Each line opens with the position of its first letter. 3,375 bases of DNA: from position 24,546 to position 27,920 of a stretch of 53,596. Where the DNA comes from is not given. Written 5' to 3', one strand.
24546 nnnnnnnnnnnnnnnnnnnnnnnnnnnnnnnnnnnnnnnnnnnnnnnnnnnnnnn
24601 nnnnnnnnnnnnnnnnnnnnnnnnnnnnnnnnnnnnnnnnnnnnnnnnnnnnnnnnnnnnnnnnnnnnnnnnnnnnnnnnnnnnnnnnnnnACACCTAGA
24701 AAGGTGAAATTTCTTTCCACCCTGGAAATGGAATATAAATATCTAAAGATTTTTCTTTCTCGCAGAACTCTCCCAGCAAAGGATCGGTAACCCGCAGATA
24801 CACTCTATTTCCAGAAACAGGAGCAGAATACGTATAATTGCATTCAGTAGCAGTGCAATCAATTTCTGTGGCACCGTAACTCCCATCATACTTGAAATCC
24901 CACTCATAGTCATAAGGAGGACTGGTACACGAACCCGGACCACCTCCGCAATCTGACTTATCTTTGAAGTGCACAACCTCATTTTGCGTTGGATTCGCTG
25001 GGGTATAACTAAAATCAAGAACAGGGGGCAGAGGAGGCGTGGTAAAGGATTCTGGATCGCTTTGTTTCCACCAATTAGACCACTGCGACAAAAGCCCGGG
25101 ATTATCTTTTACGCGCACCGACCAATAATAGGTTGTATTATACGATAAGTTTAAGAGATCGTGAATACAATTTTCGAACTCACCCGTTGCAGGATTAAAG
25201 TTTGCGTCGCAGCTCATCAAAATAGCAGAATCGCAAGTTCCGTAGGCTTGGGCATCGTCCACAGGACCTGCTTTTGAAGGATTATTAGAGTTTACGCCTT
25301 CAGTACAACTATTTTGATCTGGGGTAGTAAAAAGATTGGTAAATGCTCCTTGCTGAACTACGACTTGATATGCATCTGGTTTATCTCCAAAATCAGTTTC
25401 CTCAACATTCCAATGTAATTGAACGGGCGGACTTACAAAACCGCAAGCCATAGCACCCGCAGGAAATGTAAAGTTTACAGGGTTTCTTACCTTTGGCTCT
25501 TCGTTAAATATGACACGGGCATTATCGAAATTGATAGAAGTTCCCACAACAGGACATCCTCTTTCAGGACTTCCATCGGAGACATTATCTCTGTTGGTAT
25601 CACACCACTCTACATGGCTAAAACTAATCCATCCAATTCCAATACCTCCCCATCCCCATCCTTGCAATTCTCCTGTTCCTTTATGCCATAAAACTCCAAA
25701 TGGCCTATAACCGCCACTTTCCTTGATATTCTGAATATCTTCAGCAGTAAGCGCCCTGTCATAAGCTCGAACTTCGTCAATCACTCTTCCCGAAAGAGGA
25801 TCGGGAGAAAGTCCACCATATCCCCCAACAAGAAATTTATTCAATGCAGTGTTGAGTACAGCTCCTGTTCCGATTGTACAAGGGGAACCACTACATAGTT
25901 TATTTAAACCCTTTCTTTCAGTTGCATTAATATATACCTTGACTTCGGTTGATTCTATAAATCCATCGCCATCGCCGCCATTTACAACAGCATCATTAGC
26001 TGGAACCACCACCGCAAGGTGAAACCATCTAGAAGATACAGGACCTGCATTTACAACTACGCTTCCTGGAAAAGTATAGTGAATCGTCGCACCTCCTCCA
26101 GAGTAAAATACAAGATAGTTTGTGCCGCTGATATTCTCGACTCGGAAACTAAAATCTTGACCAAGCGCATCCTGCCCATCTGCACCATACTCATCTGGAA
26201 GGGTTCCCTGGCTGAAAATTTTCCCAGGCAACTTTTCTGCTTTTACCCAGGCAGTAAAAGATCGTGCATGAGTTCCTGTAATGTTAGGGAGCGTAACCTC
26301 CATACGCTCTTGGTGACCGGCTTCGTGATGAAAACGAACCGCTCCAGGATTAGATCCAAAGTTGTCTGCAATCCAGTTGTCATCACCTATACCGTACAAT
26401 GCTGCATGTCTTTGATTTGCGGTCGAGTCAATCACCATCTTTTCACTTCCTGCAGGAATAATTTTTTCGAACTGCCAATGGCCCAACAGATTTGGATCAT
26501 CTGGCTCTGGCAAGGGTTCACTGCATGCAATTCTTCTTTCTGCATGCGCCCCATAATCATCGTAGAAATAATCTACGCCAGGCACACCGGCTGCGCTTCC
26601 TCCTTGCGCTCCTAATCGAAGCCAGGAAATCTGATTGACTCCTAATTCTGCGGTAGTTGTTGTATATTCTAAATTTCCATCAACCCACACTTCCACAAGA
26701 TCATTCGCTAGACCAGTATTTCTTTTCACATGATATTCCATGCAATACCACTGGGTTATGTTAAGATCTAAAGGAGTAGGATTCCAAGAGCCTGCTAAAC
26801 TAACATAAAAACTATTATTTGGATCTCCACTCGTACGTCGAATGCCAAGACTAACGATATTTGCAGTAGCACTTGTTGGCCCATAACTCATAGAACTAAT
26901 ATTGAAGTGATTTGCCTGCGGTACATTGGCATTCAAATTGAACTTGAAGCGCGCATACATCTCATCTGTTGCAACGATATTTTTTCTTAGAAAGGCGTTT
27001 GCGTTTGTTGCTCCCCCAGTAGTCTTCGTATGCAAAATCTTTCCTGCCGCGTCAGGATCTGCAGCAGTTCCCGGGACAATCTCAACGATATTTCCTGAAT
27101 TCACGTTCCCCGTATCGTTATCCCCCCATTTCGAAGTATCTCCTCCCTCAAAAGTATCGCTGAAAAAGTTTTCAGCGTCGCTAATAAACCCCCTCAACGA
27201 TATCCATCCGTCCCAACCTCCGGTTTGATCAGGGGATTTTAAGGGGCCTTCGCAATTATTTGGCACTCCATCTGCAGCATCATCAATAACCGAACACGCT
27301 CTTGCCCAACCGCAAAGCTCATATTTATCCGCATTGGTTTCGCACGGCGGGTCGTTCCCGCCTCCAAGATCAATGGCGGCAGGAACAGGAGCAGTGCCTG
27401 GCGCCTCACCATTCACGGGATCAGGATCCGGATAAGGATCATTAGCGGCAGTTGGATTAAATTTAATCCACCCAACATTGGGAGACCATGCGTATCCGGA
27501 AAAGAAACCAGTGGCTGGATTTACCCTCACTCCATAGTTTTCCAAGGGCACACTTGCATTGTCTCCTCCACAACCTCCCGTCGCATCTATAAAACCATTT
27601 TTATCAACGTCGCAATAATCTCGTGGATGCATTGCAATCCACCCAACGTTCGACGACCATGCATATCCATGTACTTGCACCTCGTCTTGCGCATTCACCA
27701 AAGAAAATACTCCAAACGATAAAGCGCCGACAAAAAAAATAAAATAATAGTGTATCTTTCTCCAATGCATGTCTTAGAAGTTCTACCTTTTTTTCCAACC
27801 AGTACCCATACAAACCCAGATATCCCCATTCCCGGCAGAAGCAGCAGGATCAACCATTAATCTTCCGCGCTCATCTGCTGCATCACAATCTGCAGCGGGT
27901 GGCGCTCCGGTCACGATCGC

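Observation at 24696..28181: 1024-aa LamG/PKD protein with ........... repeats occupies the PilY1 slot of the minor-pilin operon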

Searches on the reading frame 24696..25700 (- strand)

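Call 37: search_protein_families(library=pfam, proteins=[window:24696-25700:-], max_evalue=10)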
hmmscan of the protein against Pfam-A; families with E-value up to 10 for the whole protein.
window:24696-25700:- (334 aa): 2 families
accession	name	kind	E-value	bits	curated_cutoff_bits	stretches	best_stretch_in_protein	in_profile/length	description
PF25788.1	Ig_Rha78A_N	-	4.2e-07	30.6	27.4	2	185-210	71-96/105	Rha78A-like, N-terminal immunoglobulin domain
PF16656.11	Pur_ac_phosph_N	-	0.051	14.6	30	1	182-210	65-88/93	Purple acid Phosphatase, N-terminal domain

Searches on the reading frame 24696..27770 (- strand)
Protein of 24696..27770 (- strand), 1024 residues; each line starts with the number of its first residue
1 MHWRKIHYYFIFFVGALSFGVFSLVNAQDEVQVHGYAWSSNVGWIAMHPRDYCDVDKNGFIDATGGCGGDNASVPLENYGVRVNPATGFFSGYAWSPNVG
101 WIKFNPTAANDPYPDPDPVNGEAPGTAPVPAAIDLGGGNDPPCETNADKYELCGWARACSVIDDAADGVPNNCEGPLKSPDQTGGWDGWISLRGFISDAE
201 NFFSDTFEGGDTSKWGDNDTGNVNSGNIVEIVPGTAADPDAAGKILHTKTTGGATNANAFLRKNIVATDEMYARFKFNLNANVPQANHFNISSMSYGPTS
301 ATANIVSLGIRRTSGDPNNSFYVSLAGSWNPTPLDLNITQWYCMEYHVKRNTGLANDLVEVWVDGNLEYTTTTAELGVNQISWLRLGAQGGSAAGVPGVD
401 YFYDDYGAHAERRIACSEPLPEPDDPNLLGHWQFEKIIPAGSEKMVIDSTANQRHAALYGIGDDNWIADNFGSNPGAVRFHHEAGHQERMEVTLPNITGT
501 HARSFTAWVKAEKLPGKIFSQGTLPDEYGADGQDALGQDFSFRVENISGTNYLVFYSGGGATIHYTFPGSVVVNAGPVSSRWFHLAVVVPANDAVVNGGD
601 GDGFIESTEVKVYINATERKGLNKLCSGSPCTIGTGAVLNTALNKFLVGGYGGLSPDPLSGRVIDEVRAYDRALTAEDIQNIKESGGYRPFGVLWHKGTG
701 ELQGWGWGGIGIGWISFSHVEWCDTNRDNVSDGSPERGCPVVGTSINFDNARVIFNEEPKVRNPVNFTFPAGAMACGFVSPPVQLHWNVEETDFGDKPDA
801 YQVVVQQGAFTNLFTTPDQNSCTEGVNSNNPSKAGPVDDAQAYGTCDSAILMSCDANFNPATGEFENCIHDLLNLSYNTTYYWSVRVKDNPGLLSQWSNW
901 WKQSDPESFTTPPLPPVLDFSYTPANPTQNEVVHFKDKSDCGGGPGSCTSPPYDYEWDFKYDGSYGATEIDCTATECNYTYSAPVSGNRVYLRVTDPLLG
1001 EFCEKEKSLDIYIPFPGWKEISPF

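Call 3: search_protein_families(library=pfam, proteins=[window:24696-27770:-], max_evalue=0.1)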
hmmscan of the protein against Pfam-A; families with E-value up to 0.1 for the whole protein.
window:24696-27770:- (1024 aa): 3 families
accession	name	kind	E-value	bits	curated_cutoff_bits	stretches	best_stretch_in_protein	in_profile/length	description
PF13385.13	Laminin_G_3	-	2.1e-07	31.6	27.6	1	494-680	9-151/151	Concanavalin A-like lectin/glucanases superfamily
PF25788.1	Ig_Rha78A_N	-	5.8e-06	27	27.4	1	875-900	71-96/105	Rha78A-like, N-terminal immunoglobulin domain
PF18465.7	Rieske_3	-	0.09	13.5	25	0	797-836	47-83/96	Rieske 3Fe-4S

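Call 4: search_protein_families(library=ncbifam, proteins=[window:24696-27770:-], max_evalue=0.1)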
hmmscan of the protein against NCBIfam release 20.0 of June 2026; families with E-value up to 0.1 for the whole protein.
window:24696-27770:- (1024 aa): 0 families

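Call 6: find_homologous_proteins(query=window:24696-27770:-, max_evalue=0.001)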
Query window:24696-27770:- (1024 aa): 73 proteins with E <= 0.001 among 8000 candidates.
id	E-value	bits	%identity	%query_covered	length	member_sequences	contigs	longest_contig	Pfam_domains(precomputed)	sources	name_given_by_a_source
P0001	0.0e+0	1952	100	80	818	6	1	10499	PF13385.14,PF25788.3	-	-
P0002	1.5e-41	161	53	12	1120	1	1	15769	PF00354.25,PF13385.14,PF25788.3,PF18911.7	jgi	-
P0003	1.8e-34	137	27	34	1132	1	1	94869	PF25788.3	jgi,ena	-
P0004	1.0e-29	121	36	16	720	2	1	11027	PF25788.3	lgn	-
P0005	2.6e-26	110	35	17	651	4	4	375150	-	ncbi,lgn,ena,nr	ncbi:hypothetical protein KAW43_01665 [Candidatus Parcubacteria bacterium]|nr:hypothetical protein [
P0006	1.1e-22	98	40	16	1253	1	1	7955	PF25788.3,PF10102.15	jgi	-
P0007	1.3e-21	94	31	18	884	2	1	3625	PF07705.18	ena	-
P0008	2.8e-21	93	36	16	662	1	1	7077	-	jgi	-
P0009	5.6e-21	92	41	15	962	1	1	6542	PF00801.27,PF18911.7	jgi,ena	-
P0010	5.6e-21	92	48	8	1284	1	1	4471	PF00801.27,PF18911.7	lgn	-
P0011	4.1e-19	86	27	32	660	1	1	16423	PF13385.14,PF18911.7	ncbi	-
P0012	1.7e-18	84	41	17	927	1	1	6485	-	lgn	-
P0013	2.4e-18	84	34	16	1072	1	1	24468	PF00801.27,PF18911.7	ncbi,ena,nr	ncbi:MAG: PKD domain-containing protein [Patescibacteria group bacterium]|nr:PKD domain-containing p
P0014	4.0e-18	83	31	17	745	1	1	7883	-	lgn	-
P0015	4.2e-18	83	40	12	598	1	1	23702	-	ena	-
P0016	4.2e-18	83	32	17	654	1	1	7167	PF00801.27,PF13385.14,PF18911.7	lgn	-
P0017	8.9e-18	82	30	33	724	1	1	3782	PF18911.7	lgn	-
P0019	4.5e-17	79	37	16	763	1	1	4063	PF09603.16,PF25788.3,PF18911.7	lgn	-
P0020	2.6e-16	77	37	11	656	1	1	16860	PF13385.14,PF18911.7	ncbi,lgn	-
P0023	1.9e-14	71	36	16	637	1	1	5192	PF00801.27,PF18911.7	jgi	jgi:hypothetical protein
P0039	6.2e-10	56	35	17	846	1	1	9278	PF09603.16,PF25788.3,PF00041.28,PF18911.7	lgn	-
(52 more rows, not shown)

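Call 22: find_encoding_contigs(protein=P0005, flank=8000, max_places=2)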
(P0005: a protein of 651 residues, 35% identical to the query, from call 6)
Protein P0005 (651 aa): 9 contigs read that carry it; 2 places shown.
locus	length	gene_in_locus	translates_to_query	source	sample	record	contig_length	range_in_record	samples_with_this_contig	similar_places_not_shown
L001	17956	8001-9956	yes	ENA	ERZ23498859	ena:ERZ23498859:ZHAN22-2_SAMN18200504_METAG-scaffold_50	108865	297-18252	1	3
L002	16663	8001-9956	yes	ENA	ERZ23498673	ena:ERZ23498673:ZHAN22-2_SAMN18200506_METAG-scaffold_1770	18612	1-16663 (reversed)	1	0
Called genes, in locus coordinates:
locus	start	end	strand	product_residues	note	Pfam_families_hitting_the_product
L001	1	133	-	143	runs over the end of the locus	?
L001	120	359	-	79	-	PF12844:HTH_19, PF13560:HTH_31, PF13443:HTH_26, PF01381:HTH_3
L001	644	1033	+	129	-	PF02021:UPF0102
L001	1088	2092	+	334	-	-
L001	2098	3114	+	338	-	-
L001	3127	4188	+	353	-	-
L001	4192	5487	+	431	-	-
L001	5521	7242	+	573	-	PF08309:LVIVD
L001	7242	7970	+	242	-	-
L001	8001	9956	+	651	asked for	-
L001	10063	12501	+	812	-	PF00133:tRNA-synt_1, PF01406:tRNA-synt_1e (faint), PF09334:tRNA-synt_1g, PF13603:tRNA-synt_1_2, PF00133:tRNA-synt_1, PF08264:Anticodon_1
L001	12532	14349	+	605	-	PF13522:GATase_6, PF13537:GATase_7, PF01380:SIS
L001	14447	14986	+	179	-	PF00719:Pyrophosphatase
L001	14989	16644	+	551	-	PF01855:POR_N, PF02779:Transket_pyr (faint), PF02775:TPP_enzyme_C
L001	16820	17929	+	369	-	PF01180:DHO_dh, PF03060:NMO (weak)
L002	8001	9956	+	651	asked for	-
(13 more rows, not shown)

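Call 23: find_encoding_contigs(protein=P0003, flank=8000, max_places=2)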
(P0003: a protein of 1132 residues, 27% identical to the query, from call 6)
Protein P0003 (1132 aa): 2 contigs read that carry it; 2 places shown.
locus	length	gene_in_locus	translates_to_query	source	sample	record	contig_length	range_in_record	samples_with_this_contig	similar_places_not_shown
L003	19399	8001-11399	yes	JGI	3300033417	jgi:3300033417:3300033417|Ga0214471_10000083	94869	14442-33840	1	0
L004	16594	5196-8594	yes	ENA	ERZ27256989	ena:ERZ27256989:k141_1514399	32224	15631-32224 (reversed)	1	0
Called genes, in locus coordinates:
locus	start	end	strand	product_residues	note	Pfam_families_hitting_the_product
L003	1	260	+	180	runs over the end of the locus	PF04350:PilO (weak)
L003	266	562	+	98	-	-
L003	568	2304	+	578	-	PF05157:MshEN, PF00437:T2SSE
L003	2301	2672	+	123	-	PF00072:Response_reg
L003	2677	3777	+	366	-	PF00437:T2SSE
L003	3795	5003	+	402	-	PF28597:T2SSF_N, PF00482:T2SSF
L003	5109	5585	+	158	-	PF07963:N_methyl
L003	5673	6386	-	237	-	PF01797:Y1_Tnp (weak)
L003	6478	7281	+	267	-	PF06750:A24_N_bact, PF01478:Peptidase_A24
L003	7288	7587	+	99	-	-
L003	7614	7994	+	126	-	-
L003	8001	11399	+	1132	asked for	PF25788:Ig_Rha78A_N (faint)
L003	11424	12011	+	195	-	PF07963:N_methyl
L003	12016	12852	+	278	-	-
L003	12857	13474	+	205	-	PF07963:N_methyl (weak)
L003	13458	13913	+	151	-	-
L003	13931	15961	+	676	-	PF22745:Nlig-Ia, PF01653:DNA_ligase_aden, PF03120:OB_DNA_ligase, PF03119:DNA_ligase_ZBD, PF12826:HHH_2, PF14520:HHH_5 (weak), PF00533:BRCT, PF12738:PTCB-BRCT (weak)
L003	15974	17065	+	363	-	PF01098:FTSW_RODA_SPOVE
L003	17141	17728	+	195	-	-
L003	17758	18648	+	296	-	PF02481:DNA_processg_A, PF17782:WHD_DprA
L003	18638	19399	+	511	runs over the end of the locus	PF13541:ChlI, PF00493:MCM (faint), PF01078:Mg_chelatase, PF00158:Sigma54_activat (faint), PF07728:AAA_5 (faint), PF13335:Mg_chelatase_C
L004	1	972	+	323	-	?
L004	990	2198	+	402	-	PF28597:T2SSF_N, PF00482:T2SSF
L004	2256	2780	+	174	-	PF07963:N_methyl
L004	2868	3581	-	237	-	PF01797:Y1_Tnp (weak)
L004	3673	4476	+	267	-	PF06750:A24_N_bact, PF01478:Peptidase_A24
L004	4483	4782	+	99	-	-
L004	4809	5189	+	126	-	-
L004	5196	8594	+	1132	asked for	PF25788:Ig_Rha78A_N (faint)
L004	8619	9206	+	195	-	PF07963:N_methyl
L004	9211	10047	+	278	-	-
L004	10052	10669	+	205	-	PF07963:N_methyl (weak)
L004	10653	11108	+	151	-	-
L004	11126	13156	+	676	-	PF22745:Nlig-Ia, PF01653:DNA_ligase_aden, PF03120:OB_DNA_ligase, PF03119:DNA_ligase_ZBD, PF12826:HHH_2, PF14520:HHH_5 (weak), PF00533:BRCT, PF12738:PTCB-BRCT (weak)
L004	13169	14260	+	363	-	PF01098:FTSW_RODA_SPOVE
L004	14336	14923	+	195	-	-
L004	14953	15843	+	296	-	PF02481:DNA_processg_A, PF17782:WHD_DprA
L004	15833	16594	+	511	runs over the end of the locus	PF13541:ChlI, PF00493:MCM (faint), PF01078:Mg_chelatase, PF00158:Sigma54_activat (faint), PF07728:AAA_5 (faint), PF13335:Mg_chelatase_C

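Call 29: predict_structure(alignment_id=A1)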
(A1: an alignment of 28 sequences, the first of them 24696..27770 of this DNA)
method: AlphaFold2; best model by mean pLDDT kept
length: 1024 residues; sequences in the alignment: 28
mean_pLDDT: 53.4   pTM: 0.43
mean pLDDT of the five models: 53.4, 51.5, 50.6, 49.8, 49.0
residues with pLDDT >= 90: 41; 70-90: 248; 50-70: 235; < 50: 500
segments of 3 or more residues with pLDDT < 50: 25-27, 118-125, 165-171, 174-180, 182-184, 196-308, 320-358, 363-478, 484-487, 497-502, 511-538, 547-551, 555-580, 592-608, 617-662, 667-688, 821-826, 828-856, 868-870
pLDDT, mean of each block of 10 residues (from residue 1): 78 87 56 74 71 70 66 64 82 73 72 57 53 72 70 81 50 48 61 59 29 27 30 29 30 33 31 41 41 38 42 54 39 29 30 41 36 26 25 24 20 21 26 27 33 30 32 43 50 52 52 34 27 35 52 44 36 41 55 33 35 52 32 29 29 30 47 45 44 74 77 72 77 72 70 69 68 63 79 70 77 55 44 39 31 44 51 74 82 77 72 84 92 91 73 83 63 88 87 84 89 73 61
secondary structure, 60 per line:
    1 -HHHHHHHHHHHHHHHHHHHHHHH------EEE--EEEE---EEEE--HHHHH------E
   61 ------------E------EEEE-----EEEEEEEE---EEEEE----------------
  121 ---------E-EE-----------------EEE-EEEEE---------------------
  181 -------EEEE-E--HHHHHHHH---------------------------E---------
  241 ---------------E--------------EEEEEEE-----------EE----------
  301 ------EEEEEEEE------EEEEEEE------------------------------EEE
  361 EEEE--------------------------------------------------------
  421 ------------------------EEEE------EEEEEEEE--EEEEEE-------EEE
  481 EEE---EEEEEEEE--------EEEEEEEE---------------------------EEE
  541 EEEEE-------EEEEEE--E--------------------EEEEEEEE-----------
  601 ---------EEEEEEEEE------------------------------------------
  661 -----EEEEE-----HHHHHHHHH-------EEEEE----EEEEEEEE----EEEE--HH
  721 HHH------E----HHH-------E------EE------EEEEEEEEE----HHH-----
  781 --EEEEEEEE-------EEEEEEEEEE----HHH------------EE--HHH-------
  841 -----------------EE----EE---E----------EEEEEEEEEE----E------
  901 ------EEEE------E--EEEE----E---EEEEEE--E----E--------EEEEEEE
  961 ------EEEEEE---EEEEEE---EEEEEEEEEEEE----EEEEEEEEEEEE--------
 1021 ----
elements in order (helices of 4 or more, strands of 3 or more residues): H2-24 E31-33 E36-39 E43-46 H49-53 E80-83 E89-96 E100-104 E151-153 E155-159 E188-191 H196-203 E271-277 E307-314 E321-327 E358-364 E445-448 E455-462 E465-470 E478-483 E487-494 E503-510 E538-545 E553-558 E582-589 E610-618 E666-670 H676-684 E692-696 E701-708 E713-716 H719-723 E760-768 E783-790 E798-807 E880-889 E907-910 E920-923 E932-937 E954-960 E967-972 E976-981 E985-996 E1001-1012

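Call 39: search_solved_structures(query=window:24696-27770:-, max_evalue=1)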
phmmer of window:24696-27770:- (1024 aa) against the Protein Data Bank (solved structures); distinct sequences matched with E-value up to 1: 0.

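Call 49: fold_search(model_id=the predicted structure, library=pdb)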
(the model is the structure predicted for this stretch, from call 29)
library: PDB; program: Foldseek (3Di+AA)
matches with E <= 10: 1155; with E <= 0.001: 48
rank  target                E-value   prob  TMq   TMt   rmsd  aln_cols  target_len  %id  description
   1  7s7k_A                7.5e-06  0.89  0.08  0.13  27.6       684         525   10  Crystal structure of the EphB2 extracellular domain (released 2021-10-27)
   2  5j06_B                1.2e-04  1.00  0.09  0.30  12.5       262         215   10  Structure of the immune receptor CD33 in complex with 3'-sialyllactose (released 2017-04-05)
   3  5ihb_A                1.2e-04  1.00  0.10  0.35  11.8       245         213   10  Structure of the immune receptor CD33 (released 2017-03-29)
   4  7aw6_A                1.6e-04  1.00  0.09  0.32  13.7       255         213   10  The extracellular region of CD33 with bound sialoside analogue P22 (released 2020-12-16)
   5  3mjg_Y                1.7e-04  1.00  0.07  0.24  13.7       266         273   10  The structure of a platelet derived growth factor receptor complex (released 2010-06-16)
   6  5ihb_B                1.7e-04  1.00  0.09  0.30  13.2       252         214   11  Structure of the immune receptor CD33 (released 2017-03-29)
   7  3vyn_B                2.0e-04  1.00  0.11  0.22   9.8       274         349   11  Crystal structure of Mycobacterium tuberculosis L,D-transpeptidase LdtMt2 N55 truncation mutant (resideus 55-408) (released 2013-06-19)
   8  1f97                  2.3e-04  1.00  0.09  0.35  13.1       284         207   11  SOLUBLE PART OF THE JUNCTION ADHESION MOLECULE FROM MOUSE (released 2001-01-10)
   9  3mjg_X                2.3e-04  1.00  0.07  0.24  14.1       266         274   10  The structure of a platelet derived growth factor receptor complex (released 2010-06-16)
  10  8k35_A                2.4e-04  0.51  0.08  0.09  42.8       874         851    8  Structure of the bacteriophage lambda tail tip complex (released 2023-11-15)
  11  5d7h_B                2.6e-04  1.00  0.11  0.22  10.0       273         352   11  X-RAY CRYSTAL STRUCTURE OF L,D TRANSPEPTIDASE 2 FROM MYCOBACTERIUM TUBERCULOSIS (released 2016-09-28)
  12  5ihb_C                2.8e-04  1.00  0.09  0.32  12.6       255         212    9  Structure of the immune receptor CD33 (released 2017-03-29)
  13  8a1m_A                2.8e-04  1.00  0.11  0.22  10.0       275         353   11  Crystal structure of the transpeptidase LdtMt2 from Mycobacterium tuberculosis in complex with maleimide analogue 4 (released 2023-06-14)
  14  7mro                  2.8e-04  0.99  0.10  0.22  10.5       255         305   10  Zebrafish CNTN4 FN1-FN3 domains (released 2022-01-05)
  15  4fqp_A                3.0e-04  1.00  0.09  0.25  18.9       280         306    8  Crystal structure of human Nectin-like 5 full ectodomain (D1-D3) (released 2012-08-22)
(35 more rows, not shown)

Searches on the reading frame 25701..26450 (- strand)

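Call 37: search_protein_families(library=pfam, proteins=[window:25701-26450:-], max_evalue=10)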
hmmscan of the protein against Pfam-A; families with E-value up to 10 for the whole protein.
window:25701-26450:- (250 aa): 1 family
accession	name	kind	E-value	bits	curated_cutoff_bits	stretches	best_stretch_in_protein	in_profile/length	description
PF13385.13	Laminin_G_3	-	1e-09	39.1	27.6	1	53-240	10-151/151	Concanavalin A-like lectin/glucanases superfamily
